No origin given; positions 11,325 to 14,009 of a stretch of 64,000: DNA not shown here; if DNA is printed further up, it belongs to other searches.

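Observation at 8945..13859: RADAR-like two-gene module: ~840-aa P-loop NTPase coupled to a ~795-aa divergent adenosine deaminase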

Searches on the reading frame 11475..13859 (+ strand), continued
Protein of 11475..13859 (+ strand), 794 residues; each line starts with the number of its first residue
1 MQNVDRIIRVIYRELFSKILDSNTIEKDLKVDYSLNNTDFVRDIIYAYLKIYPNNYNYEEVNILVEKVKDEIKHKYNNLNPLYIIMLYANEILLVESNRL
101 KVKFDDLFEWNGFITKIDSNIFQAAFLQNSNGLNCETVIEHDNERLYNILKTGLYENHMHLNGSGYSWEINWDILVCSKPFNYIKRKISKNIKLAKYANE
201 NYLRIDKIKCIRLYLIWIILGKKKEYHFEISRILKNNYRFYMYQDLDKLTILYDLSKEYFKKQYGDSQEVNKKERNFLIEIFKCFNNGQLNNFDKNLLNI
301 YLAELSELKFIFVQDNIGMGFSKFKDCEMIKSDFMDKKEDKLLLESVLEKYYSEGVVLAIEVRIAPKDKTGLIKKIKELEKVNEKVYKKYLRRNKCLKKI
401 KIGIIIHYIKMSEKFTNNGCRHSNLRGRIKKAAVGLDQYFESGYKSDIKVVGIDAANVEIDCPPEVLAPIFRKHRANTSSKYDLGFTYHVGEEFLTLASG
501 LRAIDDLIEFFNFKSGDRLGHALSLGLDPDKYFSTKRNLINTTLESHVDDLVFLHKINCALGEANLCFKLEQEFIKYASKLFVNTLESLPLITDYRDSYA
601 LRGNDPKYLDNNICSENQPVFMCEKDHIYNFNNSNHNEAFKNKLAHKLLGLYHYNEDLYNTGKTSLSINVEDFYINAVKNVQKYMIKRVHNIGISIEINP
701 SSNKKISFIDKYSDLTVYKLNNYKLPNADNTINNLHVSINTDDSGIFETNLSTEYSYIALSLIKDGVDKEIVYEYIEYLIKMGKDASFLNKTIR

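Call 62: search_protein_families(library=padloc, proteins=[L008:4345-6987:+, L012:356-3079:+, L014:4554-7001:+, L023:4124-6709:+, L024:4473-6986:+, L042:4254-6998:+, L055:4528-6987:+, L074:4588-7014:+], max_evalue=0.001)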
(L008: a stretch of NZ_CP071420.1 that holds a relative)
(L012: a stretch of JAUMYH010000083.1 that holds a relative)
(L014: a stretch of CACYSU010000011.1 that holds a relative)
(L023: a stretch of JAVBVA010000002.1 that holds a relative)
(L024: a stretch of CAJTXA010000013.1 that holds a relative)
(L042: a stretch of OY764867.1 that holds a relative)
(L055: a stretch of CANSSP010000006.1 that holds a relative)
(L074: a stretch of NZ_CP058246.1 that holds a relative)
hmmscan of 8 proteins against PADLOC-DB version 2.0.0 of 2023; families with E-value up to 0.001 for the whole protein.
L008:4345-6987:+ (881 aa): 1 family
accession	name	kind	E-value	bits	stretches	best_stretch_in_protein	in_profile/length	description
PDLC02361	PifA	-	0.00011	19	1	76-142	36-105/720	PifA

L012:356-3079:+ (908 aa): 2 families
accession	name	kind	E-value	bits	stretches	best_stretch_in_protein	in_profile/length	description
PDLC04140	mad8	-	5.6e-08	30.6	1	55-245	21-151/314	mads_8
PDLC02209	QatA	-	0.00077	16.2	0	54-87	28-61/646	-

L014:4554-7001:+ (816 aa): 2 families
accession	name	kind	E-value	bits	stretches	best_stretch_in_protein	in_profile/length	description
PDLC02361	PifA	-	3.5e-06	23.9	1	29-209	27-200/720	PifA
PDLC04140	mad8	-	1.6e-05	22.6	1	39-156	24-98/314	mads_8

L023:4124-6709:+ (862 aa): 2 families
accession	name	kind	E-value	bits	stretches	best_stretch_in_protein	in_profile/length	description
PDLC04235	PDC-M01A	-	5e-05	20.4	1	61-126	180-253/510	-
PDLC04236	PDC-M01A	-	0.00074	16.7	0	63-127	59-130/388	-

L024:4473-6986:+ (838 aa): 2 families
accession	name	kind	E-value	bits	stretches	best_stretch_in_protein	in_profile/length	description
PDLC02216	RdrA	-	1.1e-18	65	1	27-362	16-299/900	-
PDLC02217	RdrA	-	5.7e-11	39.3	1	83-410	77-365/850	-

L042:4254-6998:+ (915 aa): 1 family
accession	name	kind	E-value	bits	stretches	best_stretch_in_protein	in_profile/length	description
PDLC02216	RdrA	-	4.6e-16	56.3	1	46-330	28-294/900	-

L055:4528-6987:+ (820 aa): 1 family
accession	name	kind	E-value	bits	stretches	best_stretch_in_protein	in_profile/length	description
PDLC02216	RdrA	-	9e-08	28.9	1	22-326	16-288/900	-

L074:4588-7014:+ (809 aa): 0 families

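Call 64: search_protein_families(library=pfam, proteins=[L027:3051-4382:+, L027:4385-6700:+, L041:2090-3991:+, L041:4024-6807:+, L058:5360-6976:+, L035:3224-5629:+, L052:5840-6865:+], max_evalue=0.01)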
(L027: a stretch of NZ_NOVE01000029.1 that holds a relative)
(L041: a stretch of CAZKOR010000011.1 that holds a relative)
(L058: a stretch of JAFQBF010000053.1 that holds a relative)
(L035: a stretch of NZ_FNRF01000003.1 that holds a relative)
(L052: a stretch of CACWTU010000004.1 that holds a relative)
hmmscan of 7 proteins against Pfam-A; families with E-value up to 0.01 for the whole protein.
L027:3051-4382:+ (444 aa): 3 families
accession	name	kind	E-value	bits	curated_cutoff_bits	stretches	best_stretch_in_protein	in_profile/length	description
PF04055.27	Radical_SAM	-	2e-20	74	29.5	1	109-247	2-150/166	Radical SAM superfamily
PF13353.11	Fer4_12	-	5.5e-08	33.6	22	1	111-220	12-125/137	4Fe-4S single cluster domain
PF13186.11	SPASM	-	2.6e-06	28.1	21.5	1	332-390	4-67/67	Iron-sulfur cluster-binding domain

L027:4385-6700:+ (772 aa): 4 families
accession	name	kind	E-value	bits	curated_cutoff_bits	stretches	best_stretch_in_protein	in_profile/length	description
PF00176.29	SNF2-rel_dom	-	8.6e-59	199.4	24.9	1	330-594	1-289/290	SNF2-related domain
PF00271.37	Helicase_C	-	9.3e-19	68.1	23.5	1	613-721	4-110/110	Helicase conserved C-terminal domain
PF04851.21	ResIII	-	5.2e-11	43.2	22.5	1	325-475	2-163/164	Type III restriction enzyme, res subunit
PF16203.11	ERCC3_RAD25_C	-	9.6e-05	22.2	27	1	610-738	44-174/248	ERCC3/RAD25/XPB C-terminal helicase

L041:2090-3991:+ (634 aa): 0 families

L041:4024-6807:+ (928 aa): 1 family
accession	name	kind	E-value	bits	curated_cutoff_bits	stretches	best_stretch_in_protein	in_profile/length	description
PF07693.20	KAP_NTPase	-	0.00013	21.7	20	1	102-318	21-206/293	KAP family P-loop domain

L058:5360-6976:+ (539 aa): 2 families
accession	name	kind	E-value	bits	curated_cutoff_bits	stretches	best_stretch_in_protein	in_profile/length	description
PF09820.16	AAA-ATPase_like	-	2.2e-66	224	26.1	1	15-221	1-201/201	Predicted AAA-ATPase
PF08011.17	PDDEXK_9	-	9.7e-22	77.4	25.5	1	446-536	4-105/105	PD-(D/E)XK nuclease superfamily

L035:3224-5629:+ (802 aa): 3 families
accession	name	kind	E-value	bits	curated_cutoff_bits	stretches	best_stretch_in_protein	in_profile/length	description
PF13175.12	AAA_15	-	3.8e-14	53.5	32.1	2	457-653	167-373/374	AAA ATPase domain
PF13304.12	AAA_21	-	1e-12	49.2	27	1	551-655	221-304/304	AAA domain, putative AbiEii toxin, Type IV TA system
PF00005.33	ABC_tran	-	0.00014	23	25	1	70-94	12-36/137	ABC transporter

L052:5840-6865:+ (342 aa): 0 families

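Call 72: find_encoding_contigs(protein=P0059, flank=6000, max_places=2)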
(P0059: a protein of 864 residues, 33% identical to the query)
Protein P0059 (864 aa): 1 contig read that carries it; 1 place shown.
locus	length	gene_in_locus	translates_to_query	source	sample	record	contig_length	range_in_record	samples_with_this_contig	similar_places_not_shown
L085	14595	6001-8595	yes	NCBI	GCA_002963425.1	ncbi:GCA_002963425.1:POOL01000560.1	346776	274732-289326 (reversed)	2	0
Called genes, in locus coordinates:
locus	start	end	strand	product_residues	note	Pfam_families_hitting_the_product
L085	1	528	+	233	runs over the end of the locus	PF01027:Bax1-I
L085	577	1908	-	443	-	PF03051:Peptidase_C1_2, PF00112:Peptidase_C1 (faint)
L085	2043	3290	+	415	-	PF00278:Orn_DAP_Arg_deC, PF02784:Orn_Arg_deC_N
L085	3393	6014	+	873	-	PF07693:KAP_NTPase, PF13401:AAA_22 (faint)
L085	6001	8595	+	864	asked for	PF00962:A_deaminase (faint)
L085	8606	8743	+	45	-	-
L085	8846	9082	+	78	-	PF03672:UPF0154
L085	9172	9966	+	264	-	PF01177:Asp_Glu_race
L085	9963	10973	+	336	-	PF01725:Ham1p_like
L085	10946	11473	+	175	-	PF00149:Metallophos (faint), PF12850:Metallophos_2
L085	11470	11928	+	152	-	PF00571:CBS (weak)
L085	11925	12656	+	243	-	PF00589:Phage_integrase (weak)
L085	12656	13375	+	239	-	PF02616:SMC_ScpA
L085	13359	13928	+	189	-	PF04079:SMC_ScpB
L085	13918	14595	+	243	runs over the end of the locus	PF01479:S4, PF00849:PseudoU_synth_2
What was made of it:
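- Closest known: Streptococcus suis SS993 RADAR. Different: The genomic context is different (call 72).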

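Call 73: search_solved_structures(query=L085:3393-6011:+, max_evalue=0.00001)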
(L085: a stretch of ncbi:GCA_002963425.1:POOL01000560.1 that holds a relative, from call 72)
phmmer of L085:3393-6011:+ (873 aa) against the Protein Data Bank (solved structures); distinct sequences matched with E-value up to 0.00001: 1.
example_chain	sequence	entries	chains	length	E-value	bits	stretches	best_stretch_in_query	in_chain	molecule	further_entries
8fnu_A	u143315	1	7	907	0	1078.8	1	1-873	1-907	KAP NTPase domain-containing protein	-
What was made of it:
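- That protein's upstream neighbour is an allele of 8FNU (1079 bits; calls 72, 73).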

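Call 76: search_protein_families(library=padloc, proteins=[L081:9558-10736:+, L027:1797-2840:+, L027:3051-4382:+, L027:4385-6700:+, L027:6710-9310:+], max_evalue=0.001)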
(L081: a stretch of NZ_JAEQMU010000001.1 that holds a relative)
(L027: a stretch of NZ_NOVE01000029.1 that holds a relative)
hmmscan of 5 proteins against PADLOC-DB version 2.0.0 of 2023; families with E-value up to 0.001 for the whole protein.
L081:9558-10736:+ (393 aa): 9 families
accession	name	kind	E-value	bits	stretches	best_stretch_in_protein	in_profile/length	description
PDLC04983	PDC-S26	-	7.2e-33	112.6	1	17-351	11-329/413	-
PDLC04980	PDC-S26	-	1.4e-28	98.4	1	14-365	4-352/389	-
PDLC04974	PDC-S26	-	3e-23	80.7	1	14-321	5-301/401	-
PDLC04977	PDC-S26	-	1.4e-17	61.9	1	38-188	26-182/400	-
PDLC04972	PDC-S26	-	8.4e-14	49.7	1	38-194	27-188/397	-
PDLC04979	PDC-S26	-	1.3e-09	35.5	1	53-160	34-133/383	-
PDLC04981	PDC-S26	-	1.5e-08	32.4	1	25-174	9-154/358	-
PDLC04975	PDC-S26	-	3.4e-05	21.3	1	55-388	34-333/351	-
PDLC04976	PDC-S26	-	0.00042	17.5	1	14-153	5-145/451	-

L027:1797-2840:+ (348 aa): 0 families

L027:3051-4382:+ (444 aa): 3 families
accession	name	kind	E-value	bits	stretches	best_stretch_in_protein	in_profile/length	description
PDLC02903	pVip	-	2.8e-24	84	1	106-232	2-129/257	Viperins not associated with kinases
PDLC02904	pVip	-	2.9e-23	80.7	1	106-267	5-166/262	Viperins associated with kinases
PDLC02905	pVip-kinase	-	3.8e-13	47.5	1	100-219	178-302/474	Viperin-kinase fusion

L027:4385-6700:+ (772 aa): 38 families (the best 25 are shown)
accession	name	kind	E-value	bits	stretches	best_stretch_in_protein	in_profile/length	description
PDLC02842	DpdE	-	3e-108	361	1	294-753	670-1148/1176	DpdE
PDLC00633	ZorD1|ZorD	-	1.4e-96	322.5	1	322-752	439-881/908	"SWI2/SNF2 helicase, Mrr-like nuclease"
PDLC02845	DpdE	-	1e-91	306.4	1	325-758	842-1275/1293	DpdE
PDLC02849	DpdE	-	1.4e-90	302.6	1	296-770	375-850/857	DpdE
PDLC02851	DpdE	-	8.8e-86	286.6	1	319-751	590-1030/1055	DpdE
PDLC02850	DpdE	-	1.2e-84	283.1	1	324-752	802-1238/1282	DpdE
PDLC00629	ZorD1|ZorD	-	2.2e-84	282.1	2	404-731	594-924/1012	"SWI2/SNF2 helicase, Mrr-like nuclease"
PDLC00631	ZorD1|ZorD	-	7.9e-81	270.2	1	304-733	419-881/1071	"SWI2/SNF2 helicase, Mrr-like nuclease"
PDLC00634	ZorD1|ZorD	-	4e-80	267.9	2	415-758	612-972/1208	"SWI2/SNF2 helicase, Mrr-like nuclease"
PDLC00632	ZorD1|ZorD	-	6.4e-76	254.2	2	414-769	715-1093/1101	"SWI2/SNF2 helicase, Mrr-like nuclease"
PDLC00628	ZorD1|ZorD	-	5.5e-52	174.7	1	320-734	510-945/1171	"SWI2/SNF2 helicase, Mrr-like nuclease"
PDLC00627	ZorD1|ZorD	-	4e-51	172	2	413-729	605-958/1006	"SWI2/SNF2 helicase, Mrr-like nuclease"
PDLC02848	DpdE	-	6.7e-48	161.3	1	324-643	354-680/856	DpdE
PDLC02854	DpdE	-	4.4e-47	158.5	2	414-769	701-1075/1083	DpdE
PDLC02627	DrmD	-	2e-39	133.3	2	344-556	317-528/748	DrmD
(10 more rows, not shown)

L027:6710-9310:+ (867 aa): 3 families
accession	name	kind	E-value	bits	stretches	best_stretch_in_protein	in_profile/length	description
PDLC02219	RdrB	-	3.5e-33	112.9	2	490-668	503-687/914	-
PDLC02218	RdrB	-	1.7e-27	93.9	1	486-824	472-815/855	-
PDLC01908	CARF5--CARF_ADA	-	6.6e-16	56.3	2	749-825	483-557/605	-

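Call 78: search_dna_similar(query=window:11475-13856:+, collection=phages, mode=protein, max_rows=10)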
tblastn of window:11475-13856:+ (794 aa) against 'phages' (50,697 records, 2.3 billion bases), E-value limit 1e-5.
No match.
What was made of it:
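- Tried and rejected: Phage collection: no RdrB relative (call 78).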

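Call 79: search_dna_similar(query=window:11475-13856:+, collection=plasmids, mode=protein, max_rows=15)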
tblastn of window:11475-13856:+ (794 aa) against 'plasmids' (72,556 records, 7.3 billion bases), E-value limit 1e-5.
Records with a match: 8; places in all: 8; records where one place covers at least 80% of the query: 0.
Best place of each record, by identity: <60% 8.
By first word of the organism name: Rhizobium 2; Aureibacter 1; Bacillus 1; Cetobacterium 1; Aliivibrio 1; Salmonella 1; Pantoea 1.
By predicted mobility (MOB-suite, as given by PLSDB): non-mobilizable 5; conjugative 3.
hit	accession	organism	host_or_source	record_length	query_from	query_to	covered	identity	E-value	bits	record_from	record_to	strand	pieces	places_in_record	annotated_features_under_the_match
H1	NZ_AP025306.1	Aureibacter tunicatorum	-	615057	274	788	65%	27.2%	3e-43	177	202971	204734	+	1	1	hypothetical protein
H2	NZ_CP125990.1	Bacillus cereus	cell culture,soil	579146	450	789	43%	30.6%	2e-36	156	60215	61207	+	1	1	hypothetical protein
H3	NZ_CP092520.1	Cetobacterium somerae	Danio rerio,tissue sample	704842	450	790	43%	25.7%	4e-25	120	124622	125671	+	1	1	hypothetical protein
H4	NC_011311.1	Aliivibrio salmonicida LFI1238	-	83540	450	763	40%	27.5%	3e-19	101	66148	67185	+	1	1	rdrB: antiviral RADAR system adenosine deaminase RdrB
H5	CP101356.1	Salmonella enterica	chicken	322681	450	783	42%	25.7%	8e-19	100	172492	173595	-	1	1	hypothetical protein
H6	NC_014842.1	Pantoea sp. At-9b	-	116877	450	764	40%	26.3%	1e-20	105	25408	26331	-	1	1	hypothetical protein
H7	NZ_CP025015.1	Rhizobium leguminosarum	Lotus corniculatus,Bacteria culture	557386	412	746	42%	24.6%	1e-17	96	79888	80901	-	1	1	hypothetical protein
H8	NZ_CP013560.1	Rhizobium phaseoli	Phaseolus vulgaris,Whole ...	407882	450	749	38%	26.3%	3e-21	107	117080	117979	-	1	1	hypothetical protein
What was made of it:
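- Tried and rejected: Plasmids: only 8 weak hits (call 79).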

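Call 82: find_encoding_contigs(protein=window:11475-13859:+, flank=1000, max_places=2)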
Protein window:11475-13859:+ (794 aa): no gene with exactly this product is on record in the collection.

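Call 88: search_protein_families(library=padloc, proteins=[L085:3393-6011:+, L085:6001-8592:+], max_evalue=0.01)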
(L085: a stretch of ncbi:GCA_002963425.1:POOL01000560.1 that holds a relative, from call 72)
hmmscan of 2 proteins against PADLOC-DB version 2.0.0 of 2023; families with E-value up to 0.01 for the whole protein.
L085:3393-6011:+ (873 aa): 1 family
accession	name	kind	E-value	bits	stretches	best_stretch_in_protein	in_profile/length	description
PDLC04140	mad8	-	0.002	15.7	1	55-157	26-131/314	mads_8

L085:6001-8592:+ (864 aa): 3 families
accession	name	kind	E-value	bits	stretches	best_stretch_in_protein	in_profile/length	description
PDLC02219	RdrB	-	1e-24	84.9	1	161-610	163-614/914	-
PDLC02218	RdrB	-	2.2e-24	83.6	1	88-796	81-770/855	-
PDLC01908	CARF5--CARF_ADA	-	3.2e-05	21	1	757-861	485-581/605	-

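Call 89: search_protein_families(library=ncbifam, proteins=[L085:3393-6011:+, L085:6001-8592:+, L024:4473-6986:+], max_evalue=0.01)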
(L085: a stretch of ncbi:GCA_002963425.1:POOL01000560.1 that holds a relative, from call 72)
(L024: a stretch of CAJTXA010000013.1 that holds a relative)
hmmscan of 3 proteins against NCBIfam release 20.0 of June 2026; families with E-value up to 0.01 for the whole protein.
L085:3393-6011:+ (873 aa): 1 family
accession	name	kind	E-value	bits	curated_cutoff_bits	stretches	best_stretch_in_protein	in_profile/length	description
NF041743.1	RdrA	equivalog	9.6e-13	47.5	600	1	34-446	31-417/742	antiviral RADAR system adenosine triphosphatase RdrA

L085:6001-8592:+ (864 aa): 4 families
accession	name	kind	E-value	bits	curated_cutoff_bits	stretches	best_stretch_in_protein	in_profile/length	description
NF041744.1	RdrB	equivalog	1.5e-46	159.4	800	1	90-858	68-845/850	antiviral RADAR system adenosine deaminase RdrB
TIGR01430.1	aden_deam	equivalog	2.4e-06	26.8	216.55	1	761-834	226-291/323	adenosine deaminase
NF006854.0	PRK09358.3-1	equivalog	8.9e-05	21.7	530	1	766-836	242-303/344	adenosine deaminase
NF006848.0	PRK09358.1-3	equivalog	0.00035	20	426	1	759-832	224-289/325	adenosine deaminase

L024:4473-6986:+ (838 aa): 2 families
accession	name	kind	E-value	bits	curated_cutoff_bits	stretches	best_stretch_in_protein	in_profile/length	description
NF041743.1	RdrA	equivalog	3.4e-26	92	600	1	39-561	21-468/742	antiviral RADAR system adenosine triphosphatase RdrA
TIGR03499.1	FlhF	equivalog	0.0022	18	174.15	0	42-105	157-226/286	flagellar biosynthesis GTPase FlhF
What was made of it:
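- On RADAR (RdrA/RdrB): The S. suis proteins tested fail in the same way (calls 88, 89), as do the S. sanguinis and Carnobacterium RdrA (call 62).
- However, the S. suis allele I tested fails in the same way: PADLOC RdrA none, NCBIfam RdrA 47.5 against 600, RdrB 159 against 800 (calls 88, 89). The S. suis allele tested is missed by the same models (calls 88, 89).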
